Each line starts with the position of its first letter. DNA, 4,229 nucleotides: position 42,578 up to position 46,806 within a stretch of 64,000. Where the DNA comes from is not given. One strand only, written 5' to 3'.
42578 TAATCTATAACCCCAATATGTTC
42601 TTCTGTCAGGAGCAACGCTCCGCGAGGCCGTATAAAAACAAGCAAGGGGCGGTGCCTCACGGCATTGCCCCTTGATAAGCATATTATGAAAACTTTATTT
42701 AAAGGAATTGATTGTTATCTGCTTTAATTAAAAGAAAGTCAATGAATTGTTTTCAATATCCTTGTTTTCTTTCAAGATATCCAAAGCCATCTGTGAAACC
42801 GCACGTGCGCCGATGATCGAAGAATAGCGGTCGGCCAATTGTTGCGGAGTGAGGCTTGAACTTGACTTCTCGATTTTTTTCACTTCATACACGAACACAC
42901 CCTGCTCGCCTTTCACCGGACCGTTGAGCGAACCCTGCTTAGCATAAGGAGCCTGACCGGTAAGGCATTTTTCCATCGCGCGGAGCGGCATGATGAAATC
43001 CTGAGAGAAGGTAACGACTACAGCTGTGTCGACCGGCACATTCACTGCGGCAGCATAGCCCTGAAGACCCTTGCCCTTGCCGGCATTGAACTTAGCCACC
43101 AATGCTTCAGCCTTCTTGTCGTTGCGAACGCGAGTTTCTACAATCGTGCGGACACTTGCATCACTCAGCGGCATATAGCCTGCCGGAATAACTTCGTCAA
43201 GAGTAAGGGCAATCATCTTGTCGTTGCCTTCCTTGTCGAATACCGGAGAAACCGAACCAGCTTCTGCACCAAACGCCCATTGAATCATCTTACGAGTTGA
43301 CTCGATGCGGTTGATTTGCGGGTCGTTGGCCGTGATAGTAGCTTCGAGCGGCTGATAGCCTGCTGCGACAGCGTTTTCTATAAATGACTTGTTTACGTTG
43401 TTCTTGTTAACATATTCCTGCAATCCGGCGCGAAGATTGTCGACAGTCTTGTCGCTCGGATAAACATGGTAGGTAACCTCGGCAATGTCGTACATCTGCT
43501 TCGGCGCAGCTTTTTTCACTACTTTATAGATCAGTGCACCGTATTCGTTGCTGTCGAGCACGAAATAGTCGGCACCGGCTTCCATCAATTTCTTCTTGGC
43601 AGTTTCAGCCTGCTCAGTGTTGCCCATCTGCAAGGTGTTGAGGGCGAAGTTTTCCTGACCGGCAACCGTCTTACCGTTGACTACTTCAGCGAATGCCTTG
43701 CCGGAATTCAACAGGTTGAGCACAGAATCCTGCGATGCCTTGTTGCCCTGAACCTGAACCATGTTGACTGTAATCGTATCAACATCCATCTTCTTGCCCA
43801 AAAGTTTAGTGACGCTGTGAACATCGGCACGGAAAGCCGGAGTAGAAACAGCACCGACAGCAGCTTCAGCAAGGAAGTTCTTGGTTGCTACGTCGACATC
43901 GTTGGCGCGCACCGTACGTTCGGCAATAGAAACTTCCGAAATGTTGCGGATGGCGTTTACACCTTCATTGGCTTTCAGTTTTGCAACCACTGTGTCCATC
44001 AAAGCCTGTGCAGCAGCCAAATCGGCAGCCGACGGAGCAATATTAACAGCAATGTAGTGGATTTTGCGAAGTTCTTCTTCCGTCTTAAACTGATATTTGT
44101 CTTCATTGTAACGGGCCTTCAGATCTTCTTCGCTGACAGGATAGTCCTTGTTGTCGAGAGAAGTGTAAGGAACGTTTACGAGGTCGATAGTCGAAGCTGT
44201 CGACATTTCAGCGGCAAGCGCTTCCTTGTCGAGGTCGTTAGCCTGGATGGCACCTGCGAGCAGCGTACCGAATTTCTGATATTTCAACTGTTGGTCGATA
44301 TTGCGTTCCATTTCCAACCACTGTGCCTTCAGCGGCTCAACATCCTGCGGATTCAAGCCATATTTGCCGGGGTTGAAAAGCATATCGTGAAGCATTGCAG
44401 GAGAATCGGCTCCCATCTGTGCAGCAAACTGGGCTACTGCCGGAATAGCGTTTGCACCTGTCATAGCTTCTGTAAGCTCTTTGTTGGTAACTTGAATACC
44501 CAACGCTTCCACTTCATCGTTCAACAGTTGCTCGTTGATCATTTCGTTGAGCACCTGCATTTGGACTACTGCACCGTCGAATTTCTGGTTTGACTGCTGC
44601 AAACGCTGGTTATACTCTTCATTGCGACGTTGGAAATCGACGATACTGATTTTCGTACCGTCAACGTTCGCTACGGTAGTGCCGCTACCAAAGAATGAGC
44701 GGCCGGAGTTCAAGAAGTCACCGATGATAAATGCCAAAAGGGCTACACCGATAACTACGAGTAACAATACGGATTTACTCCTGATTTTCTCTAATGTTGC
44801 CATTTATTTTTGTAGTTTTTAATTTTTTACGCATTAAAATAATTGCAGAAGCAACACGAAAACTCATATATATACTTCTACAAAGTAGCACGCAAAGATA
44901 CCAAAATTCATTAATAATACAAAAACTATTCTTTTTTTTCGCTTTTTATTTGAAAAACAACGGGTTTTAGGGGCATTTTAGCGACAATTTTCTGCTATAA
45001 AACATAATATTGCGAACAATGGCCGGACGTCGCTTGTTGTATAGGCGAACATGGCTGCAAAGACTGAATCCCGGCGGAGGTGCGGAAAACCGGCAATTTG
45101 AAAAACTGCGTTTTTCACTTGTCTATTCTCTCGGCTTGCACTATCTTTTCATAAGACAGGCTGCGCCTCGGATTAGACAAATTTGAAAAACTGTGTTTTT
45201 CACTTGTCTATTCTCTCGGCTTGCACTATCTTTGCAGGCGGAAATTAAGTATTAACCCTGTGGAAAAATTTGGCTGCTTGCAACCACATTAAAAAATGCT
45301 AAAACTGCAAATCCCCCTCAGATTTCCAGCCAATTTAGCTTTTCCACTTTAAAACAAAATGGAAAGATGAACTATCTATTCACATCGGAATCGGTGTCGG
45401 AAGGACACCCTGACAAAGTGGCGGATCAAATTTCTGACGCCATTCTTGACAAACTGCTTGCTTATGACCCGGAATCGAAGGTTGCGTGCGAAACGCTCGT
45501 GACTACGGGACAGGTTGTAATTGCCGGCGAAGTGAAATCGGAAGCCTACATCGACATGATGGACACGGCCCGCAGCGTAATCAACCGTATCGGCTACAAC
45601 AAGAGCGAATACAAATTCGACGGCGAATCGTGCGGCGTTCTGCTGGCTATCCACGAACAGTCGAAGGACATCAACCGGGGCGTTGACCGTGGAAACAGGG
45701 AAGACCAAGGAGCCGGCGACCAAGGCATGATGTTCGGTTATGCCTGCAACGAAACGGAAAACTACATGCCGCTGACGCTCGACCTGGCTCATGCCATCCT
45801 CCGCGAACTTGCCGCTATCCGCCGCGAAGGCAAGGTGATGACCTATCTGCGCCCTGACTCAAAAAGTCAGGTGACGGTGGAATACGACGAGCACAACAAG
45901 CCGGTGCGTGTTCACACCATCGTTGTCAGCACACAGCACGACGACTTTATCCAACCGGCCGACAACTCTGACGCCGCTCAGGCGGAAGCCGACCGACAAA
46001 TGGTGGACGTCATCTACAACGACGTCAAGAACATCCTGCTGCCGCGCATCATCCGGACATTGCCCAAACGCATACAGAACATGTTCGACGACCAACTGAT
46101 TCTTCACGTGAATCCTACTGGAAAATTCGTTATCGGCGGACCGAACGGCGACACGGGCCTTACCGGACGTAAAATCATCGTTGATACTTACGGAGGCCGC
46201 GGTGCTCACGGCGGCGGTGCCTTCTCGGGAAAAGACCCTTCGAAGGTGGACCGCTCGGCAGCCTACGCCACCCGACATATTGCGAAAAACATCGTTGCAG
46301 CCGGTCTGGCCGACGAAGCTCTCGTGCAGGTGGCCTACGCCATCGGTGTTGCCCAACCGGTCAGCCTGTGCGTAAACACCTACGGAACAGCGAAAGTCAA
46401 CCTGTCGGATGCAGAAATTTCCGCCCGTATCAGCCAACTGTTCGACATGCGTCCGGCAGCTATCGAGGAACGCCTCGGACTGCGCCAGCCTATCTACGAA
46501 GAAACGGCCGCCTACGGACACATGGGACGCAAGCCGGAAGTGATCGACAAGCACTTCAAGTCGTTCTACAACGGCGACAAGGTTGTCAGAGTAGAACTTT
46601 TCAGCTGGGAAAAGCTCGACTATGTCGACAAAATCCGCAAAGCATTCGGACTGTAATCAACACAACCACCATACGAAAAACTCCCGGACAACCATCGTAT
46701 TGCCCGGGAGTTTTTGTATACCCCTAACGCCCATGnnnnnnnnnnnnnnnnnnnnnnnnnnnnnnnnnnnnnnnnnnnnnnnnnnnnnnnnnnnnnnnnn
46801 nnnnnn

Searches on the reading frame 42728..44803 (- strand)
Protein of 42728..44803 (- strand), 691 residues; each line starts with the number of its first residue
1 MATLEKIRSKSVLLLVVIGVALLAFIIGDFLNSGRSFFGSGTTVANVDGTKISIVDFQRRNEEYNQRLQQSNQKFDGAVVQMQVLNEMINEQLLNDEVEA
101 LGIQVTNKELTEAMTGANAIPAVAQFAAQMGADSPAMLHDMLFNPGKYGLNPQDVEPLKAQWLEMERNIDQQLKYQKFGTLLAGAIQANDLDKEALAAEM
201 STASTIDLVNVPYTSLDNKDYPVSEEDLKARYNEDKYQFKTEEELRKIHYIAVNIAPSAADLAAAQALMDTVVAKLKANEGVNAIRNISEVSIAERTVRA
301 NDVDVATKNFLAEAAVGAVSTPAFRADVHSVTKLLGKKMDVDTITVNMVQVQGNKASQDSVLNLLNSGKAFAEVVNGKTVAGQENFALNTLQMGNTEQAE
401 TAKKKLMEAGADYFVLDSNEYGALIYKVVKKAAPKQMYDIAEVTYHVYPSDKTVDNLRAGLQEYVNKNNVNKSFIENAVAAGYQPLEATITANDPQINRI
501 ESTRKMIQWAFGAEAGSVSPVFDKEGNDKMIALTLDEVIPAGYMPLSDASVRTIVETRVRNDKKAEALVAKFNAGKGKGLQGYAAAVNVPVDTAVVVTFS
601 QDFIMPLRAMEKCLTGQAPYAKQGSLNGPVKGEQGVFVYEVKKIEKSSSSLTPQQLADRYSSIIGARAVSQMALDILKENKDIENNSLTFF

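Call 52: search_protein_families(library=pfam, proteins=[window:42728-44803:-], max_evalue=0.00001)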
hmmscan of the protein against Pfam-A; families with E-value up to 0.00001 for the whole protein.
window:42728-44803:- (691 aa): 3 families
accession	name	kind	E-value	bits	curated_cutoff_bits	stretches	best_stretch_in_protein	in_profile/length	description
PF13623.11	SurA_N_2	-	1.7e-30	106.2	28.5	1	4-140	1-143/145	SurA-like N-terminal domain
PF13624.11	SurA_N_3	-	3.2e-18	66.5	27.2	1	5-122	3-125/162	SurA-like N-terminal domain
PF13145.12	Rotamase_2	-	2.1e-08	35.4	27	0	223-322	1-93/121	PPIC-type PPIASE domain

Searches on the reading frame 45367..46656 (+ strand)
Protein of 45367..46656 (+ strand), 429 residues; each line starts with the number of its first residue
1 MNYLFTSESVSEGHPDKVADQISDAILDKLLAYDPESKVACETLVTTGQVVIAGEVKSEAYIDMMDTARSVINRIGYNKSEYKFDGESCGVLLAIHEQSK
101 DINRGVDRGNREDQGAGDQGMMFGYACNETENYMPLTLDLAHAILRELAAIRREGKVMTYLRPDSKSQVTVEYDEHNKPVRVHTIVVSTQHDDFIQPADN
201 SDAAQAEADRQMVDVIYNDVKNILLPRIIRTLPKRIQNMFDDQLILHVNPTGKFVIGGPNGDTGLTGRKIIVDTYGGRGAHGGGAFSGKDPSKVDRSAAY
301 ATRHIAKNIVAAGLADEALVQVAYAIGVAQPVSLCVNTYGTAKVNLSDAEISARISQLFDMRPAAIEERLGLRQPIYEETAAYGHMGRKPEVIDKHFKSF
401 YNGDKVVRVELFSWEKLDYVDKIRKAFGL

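Call 88: search_protein_families(library=pfam, proteins=[window:45367-46656:+], max_evalue=0.00001)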
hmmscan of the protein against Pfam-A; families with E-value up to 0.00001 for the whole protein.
window:45367-46656:+ (429 aa): 3 families
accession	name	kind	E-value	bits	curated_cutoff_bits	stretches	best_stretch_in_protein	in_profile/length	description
PF02773.21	S-AdoMet_synt_C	-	2.2e-62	209.5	25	1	256-389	1-132/138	S-adenosylmethionine synthetase, C-terminal domain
PF00438.25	S-AdoMet_synt_N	-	3.5e-43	146.6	33.1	1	2-99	1-98/99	S-adenosylmethionine synthetase, N-terminal domain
PF02772.21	S-AdoMet_synt_M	-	1.3e-41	141.9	29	1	113-254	1-120/120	S-adenosylmethionine synthetase, central domain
